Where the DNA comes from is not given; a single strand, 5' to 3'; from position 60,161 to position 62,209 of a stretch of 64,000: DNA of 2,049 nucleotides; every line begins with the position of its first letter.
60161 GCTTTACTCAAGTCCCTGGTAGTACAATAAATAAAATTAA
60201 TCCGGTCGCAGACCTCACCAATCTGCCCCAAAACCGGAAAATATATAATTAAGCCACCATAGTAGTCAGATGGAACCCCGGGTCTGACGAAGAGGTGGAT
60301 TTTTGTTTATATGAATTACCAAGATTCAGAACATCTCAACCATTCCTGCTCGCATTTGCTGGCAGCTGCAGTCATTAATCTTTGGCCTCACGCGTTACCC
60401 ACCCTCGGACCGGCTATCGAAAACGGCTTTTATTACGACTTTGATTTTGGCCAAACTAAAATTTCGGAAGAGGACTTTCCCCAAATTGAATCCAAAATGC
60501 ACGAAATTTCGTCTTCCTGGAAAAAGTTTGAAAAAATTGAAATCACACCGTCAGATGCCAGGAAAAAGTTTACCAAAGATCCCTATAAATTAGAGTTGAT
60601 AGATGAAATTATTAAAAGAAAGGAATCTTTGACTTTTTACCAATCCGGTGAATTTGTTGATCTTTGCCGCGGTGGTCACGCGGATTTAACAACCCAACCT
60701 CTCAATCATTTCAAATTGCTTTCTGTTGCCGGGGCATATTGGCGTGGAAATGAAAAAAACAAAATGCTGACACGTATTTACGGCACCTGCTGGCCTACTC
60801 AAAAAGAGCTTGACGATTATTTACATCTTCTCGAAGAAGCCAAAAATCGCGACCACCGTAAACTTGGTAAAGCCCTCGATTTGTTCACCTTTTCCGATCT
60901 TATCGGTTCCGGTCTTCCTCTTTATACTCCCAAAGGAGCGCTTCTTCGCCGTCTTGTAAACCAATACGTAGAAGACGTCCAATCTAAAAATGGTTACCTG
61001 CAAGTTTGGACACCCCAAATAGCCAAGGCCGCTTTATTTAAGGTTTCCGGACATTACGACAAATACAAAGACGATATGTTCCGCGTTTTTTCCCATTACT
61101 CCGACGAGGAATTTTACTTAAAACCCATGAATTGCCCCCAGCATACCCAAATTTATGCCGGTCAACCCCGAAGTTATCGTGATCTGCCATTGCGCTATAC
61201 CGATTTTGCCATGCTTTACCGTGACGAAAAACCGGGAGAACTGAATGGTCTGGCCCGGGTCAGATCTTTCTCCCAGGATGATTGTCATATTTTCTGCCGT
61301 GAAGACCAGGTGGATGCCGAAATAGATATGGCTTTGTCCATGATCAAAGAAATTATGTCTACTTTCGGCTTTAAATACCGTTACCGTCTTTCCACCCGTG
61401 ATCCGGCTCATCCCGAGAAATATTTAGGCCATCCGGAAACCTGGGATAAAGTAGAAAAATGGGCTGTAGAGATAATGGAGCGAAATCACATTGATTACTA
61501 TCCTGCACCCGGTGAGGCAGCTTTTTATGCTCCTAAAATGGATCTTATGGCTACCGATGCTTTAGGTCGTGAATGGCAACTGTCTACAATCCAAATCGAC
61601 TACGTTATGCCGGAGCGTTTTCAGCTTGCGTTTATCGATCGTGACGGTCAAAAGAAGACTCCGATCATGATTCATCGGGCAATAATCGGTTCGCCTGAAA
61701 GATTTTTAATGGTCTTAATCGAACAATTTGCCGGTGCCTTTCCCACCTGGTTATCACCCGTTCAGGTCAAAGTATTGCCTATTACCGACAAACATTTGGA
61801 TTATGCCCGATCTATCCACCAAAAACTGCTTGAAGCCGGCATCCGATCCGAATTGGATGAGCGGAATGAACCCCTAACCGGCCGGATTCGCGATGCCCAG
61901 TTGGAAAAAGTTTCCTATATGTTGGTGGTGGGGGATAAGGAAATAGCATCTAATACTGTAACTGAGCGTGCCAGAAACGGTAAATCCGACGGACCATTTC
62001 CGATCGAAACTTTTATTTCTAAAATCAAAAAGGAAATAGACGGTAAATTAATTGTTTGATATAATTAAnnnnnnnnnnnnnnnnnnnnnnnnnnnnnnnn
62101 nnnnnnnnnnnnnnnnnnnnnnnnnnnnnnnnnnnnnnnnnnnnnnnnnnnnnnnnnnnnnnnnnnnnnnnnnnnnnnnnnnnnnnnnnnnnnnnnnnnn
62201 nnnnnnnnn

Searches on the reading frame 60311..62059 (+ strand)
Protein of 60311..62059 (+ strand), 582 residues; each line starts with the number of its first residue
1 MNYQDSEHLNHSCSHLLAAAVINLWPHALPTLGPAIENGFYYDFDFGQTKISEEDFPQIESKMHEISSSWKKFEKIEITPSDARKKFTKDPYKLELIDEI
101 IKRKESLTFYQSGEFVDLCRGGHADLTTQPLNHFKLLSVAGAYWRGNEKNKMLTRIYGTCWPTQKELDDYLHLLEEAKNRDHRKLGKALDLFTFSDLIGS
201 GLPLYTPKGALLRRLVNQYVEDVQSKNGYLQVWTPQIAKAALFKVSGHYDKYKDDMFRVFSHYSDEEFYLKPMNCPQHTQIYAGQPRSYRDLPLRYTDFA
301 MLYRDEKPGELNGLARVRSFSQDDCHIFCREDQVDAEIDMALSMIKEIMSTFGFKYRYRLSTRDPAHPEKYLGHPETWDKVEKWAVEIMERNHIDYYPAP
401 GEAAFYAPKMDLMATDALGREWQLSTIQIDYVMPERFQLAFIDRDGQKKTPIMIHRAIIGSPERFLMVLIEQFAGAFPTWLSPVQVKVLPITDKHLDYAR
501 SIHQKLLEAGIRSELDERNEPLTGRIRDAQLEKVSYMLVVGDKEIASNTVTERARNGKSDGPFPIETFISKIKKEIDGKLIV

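Call 29: search_protein_families(library=pfam, proteins=[window:60311-62059:+], max_evalue=0.00001)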
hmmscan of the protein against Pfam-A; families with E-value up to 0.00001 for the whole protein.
window:60311-62059:+ (582 aa): 3 families
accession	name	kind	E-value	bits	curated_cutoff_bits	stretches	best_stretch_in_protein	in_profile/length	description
PF00587.30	tRNA-synt_2b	-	6.6e-44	150.5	29.3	1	264-473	7-179/179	tRNA synthetase class II core domain (G, H, P, S and T)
PF03129.25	HGTP_anticodon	-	1.9e-21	76.5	21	1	485-574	1-93/94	Anticodon binding domain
PF07973.19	tRNA_SAD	-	2.1e-08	34.4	24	1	108-157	2-44/44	Threonyl and Alanyl tRNA synthetase second additional domain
